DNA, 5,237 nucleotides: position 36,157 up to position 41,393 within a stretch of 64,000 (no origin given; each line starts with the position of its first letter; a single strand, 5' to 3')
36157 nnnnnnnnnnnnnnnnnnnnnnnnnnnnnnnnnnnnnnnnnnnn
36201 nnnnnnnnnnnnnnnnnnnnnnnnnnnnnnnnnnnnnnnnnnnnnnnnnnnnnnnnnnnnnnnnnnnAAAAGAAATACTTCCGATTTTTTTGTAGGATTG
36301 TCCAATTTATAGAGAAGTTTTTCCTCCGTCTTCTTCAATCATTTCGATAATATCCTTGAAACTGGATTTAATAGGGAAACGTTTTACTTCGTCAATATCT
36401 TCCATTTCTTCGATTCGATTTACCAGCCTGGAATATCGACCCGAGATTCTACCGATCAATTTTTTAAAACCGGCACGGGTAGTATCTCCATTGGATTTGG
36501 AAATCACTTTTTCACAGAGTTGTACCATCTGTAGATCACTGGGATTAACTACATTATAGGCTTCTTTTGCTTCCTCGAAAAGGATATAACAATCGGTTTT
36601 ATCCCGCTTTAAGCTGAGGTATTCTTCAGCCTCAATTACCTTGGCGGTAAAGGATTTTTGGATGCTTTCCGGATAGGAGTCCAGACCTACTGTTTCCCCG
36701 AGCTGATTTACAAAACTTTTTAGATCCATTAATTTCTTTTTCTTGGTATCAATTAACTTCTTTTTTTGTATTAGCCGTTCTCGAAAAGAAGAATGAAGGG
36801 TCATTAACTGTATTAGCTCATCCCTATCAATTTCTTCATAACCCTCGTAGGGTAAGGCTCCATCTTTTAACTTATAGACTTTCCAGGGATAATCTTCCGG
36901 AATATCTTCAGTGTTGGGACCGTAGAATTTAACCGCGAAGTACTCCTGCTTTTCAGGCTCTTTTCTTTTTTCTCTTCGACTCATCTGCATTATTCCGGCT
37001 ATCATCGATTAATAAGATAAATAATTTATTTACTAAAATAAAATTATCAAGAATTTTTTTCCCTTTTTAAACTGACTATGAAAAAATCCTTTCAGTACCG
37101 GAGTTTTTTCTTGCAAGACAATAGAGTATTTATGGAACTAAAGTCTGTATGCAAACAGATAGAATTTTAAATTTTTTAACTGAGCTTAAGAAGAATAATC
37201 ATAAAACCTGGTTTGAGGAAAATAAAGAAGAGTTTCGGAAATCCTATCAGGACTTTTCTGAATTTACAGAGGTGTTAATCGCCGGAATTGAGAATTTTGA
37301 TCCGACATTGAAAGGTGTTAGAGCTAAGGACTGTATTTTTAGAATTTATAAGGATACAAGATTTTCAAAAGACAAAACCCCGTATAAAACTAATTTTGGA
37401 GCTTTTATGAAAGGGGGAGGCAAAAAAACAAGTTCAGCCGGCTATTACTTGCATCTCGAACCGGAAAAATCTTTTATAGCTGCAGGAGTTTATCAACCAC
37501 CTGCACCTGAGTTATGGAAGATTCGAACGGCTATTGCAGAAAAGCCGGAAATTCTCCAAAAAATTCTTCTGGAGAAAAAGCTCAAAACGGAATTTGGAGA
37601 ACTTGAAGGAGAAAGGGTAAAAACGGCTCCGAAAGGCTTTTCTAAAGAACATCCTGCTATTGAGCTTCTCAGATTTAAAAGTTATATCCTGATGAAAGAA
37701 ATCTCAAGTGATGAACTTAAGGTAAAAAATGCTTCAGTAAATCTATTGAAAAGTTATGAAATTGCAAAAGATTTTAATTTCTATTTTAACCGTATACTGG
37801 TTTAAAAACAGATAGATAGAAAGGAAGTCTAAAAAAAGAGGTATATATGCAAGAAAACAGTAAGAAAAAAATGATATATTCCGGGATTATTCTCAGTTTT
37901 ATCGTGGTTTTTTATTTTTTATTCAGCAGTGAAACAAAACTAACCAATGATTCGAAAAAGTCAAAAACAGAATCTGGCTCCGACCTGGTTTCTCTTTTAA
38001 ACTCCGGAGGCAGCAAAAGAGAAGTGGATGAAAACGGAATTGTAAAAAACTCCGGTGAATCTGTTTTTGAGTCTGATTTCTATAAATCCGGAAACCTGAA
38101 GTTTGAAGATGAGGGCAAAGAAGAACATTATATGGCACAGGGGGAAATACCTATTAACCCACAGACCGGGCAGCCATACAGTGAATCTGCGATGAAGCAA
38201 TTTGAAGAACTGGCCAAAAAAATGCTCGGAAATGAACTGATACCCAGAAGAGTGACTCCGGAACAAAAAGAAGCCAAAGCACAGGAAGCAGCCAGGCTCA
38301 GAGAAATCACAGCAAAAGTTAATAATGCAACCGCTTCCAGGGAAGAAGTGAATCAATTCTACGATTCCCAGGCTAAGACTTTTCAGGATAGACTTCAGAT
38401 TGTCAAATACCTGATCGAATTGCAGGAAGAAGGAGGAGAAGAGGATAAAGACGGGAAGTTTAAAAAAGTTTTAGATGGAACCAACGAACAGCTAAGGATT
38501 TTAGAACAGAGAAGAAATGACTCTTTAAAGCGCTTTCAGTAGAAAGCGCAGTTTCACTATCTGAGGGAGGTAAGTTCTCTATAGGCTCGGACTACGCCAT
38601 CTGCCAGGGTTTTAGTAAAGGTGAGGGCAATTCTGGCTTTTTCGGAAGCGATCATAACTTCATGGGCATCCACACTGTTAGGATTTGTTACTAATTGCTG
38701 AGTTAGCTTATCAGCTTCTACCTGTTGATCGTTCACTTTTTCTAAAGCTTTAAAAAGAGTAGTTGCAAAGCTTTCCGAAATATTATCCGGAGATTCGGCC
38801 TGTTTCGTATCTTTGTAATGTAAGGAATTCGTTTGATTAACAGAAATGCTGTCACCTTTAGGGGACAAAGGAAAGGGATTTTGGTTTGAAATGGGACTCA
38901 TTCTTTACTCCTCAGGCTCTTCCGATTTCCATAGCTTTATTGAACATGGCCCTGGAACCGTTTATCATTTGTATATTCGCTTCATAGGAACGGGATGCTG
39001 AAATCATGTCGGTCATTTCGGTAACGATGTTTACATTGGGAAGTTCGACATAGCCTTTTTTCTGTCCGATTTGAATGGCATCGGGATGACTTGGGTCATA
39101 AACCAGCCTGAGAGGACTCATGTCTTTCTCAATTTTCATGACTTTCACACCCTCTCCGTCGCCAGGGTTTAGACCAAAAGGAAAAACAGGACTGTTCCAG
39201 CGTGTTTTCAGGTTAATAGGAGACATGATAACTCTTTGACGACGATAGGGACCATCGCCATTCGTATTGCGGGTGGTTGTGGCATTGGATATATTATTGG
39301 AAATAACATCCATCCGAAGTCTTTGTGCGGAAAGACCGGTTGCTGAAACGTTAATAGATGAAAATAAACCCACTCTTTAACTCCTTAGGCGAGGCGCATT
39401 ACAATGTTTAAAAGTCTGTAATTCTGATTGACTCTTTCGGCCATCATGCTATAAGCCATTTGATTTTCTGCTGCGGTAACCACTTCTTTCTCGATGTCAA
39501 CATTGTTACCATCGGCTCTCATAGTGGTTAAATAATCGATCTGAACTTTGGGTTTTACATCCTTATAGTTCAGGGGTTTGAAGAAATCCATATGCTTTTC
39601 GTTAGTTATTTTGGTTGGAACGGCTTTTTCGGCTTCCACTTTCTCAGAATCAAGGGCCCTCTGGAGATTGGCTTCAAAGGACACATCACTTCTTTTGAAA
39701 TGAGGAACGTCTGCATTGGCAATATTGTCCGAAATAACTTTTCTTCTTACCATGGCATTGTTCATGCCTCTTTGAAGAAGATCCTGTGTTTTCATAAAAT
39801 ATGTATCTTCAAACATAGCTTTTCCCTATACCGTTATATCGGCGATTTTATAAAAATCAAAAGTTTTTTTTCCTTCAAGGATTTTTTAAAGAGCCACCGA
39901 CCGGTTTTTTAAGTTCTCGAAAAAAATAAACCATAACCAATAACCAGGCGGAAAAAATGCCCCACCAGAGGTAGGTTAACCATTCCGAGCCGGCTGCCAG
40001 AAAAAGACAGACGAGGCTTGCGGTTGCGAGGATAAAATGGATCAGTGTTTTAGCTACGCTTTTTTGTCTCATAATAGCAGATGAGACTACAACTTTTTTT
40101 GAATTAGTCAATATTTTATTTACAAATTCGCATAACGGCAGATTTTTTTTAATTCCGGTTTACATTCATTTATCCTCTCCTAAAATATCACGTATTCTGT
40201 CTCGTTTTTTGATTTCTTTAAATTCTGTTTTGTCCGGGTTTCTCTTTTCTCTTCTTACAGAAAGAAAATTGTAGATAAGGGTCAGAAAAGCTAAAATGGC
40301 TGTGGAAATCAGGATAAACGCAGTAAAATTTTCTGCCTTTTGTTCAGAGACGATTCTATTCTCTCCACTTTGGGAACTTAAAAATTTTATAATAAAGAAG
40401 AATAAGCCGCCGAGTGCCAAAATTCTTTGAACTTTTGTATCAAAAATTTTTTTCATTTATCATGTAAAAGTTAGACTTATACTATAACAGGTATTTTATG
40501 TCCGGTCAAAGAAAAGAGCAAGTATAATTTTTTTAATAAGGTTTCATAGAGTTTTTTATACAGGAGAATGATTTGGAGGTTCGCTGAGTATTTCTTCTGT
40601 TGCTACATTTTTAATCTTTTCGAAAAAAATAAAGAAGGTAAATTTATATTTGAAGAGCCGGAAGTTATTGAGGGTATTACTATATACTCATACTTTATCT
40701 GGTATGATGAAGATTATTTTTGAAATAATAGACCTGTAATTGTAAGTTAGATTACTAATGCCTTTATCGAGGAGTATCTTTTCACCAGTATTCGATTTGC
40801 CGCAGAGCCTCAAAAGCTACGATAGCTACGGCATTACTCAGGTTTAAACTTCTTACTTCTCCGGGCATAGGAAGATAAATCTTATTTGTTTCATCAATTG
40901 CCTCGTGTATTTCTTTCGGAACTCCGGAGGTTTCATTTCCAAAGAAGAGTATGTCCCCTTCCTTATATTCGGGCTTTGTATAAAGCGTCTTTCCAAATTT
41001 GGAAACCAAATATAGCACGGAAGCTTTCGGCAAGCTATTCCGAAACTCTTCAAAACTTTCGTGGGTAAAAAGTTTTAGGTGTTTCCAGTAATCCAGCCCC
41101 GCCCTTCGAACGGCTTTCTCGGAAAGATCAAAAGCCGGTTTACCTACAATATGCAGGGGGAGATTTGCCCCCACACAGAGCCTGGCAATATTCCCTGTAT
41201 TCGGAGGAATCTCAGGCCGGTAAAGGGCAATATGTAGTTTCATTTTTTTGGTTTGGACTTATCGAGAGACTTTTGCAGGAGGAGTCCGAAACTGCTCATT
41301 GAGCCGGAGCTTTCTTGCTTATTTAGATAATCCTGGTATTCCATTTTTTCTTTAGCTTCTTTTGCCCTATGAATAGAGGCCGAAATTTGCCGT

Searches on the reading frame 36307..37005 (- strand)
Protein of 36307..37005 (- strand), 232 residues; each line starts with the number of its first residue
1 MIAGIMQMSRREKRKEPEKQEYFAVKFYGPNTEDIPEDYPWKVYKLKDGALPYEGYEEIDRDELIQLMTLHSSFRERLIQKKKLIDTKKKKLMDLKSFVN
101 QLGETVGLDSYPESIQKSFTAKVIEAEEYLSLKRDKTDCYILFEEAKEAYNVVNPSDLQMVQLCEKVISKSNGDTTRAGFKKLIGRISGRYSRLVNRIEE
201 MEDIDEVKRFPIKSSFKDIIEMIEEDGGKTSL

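Call 3: search_protein_families(library=pfam, proteins=[window:36307-37005:-], max_evalue=1)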
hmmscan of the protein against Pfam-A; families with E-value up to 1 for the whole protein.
window:36307-37005:- (232 aa): 1 family
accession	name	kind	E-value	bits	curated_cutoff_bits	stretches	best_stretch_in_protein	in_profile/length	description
PF02465.23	FliD_N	-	0.028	15.5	24.8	1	59-122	3-63/97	Flagellar hook-associated protein 2 N-terminus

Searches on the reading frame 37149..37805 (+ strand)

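Call 50: search_protein_families(library=pfam, proteins=[window:37149-37805:+], max_evalue=0.0001)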
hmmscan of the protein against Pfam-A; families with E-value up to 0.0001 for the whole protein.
window:37149-37805:+ (218 aa): 1 family
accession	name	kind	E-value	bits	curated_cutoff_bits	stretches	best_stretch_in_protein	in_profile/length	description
PF09365.15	DUF2461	-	1.3e-68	231.4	22.8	1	6-210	2-206/208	Conserved hypothetical protein (DUF2461)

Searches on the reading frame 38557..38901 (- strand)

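Call 50: search_protein_families(library=pfam, proteins=[window:38557-38901:-], max_evalue=0.0001)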
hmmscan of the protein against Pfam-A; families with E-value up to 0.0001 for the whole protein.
window:38557-38901:- (114 aa): 1 family
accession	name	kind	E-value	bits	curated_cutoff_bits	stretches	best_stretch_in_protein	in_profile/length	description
PF02049.23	FliE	-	1.1e-17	64.4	22.4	1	32-112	7-86/89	Flagellar hook-basal body complex protein FliE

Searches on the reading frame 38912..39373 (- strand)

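Call 50: search_protein_families(library=pfam, proteins=[window:38912-39373:-], max_evalue=0.0001)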
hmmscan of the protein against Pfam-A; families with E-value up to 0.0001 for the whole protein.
window:38912-39373:- (153 aa): 2 families
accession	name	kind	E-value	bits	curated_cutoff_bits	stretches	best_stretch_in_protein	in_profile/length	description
PF06429.18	Flg_bbr_C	-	1.8e-15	56.6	23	1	106-149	2-45/46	Flagellar basal body rod FlgEFG protein C-terminal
PF00460.25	Flg_bb_rod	-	5.6e-08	33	20.7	1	7-34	1-28/31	Flagella basal body rod protein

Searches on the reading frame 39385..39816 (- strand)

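Call 50: search_protein_families(library=pfam, proteins=[window:39385-39816:-], max_evalue=0.0001)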
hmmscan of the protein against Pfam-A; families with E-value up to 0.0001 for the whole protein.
window:39385-39816:- (143 aa): 1 family
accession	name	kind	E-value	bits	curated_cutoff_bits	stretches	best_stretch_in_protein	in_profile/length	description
PF00460.25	Flg_bb_rod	-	5.6e-06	26.6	20.7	1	15-41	5-31/31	Flagella basal body rod protein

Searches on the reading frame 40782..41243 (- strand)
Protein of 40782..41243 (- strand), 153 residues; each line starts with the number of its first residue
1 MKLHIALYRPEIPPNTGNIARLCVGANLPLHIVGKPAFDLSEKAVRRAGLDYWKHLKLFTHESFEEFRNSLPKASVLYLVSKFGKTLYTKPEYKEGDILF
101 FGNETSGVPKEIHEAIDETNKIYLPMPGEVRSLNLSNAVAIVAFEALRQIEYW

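Call 50: search_protein_families(library=pfam, proteins=[window:40782-41243:-], max_evalue=0.0001)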
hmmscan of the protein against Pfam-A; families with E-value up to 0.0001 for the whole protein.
window:40782-41243:- (153 aa): 1 family
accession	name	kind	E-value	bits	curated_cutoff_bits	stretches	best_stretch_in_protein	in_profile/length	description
PF00588.24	SpoU_methylase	-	2.9e-33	115.4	29.7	1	3-143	2-141/142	SpoU rRNA Methylase family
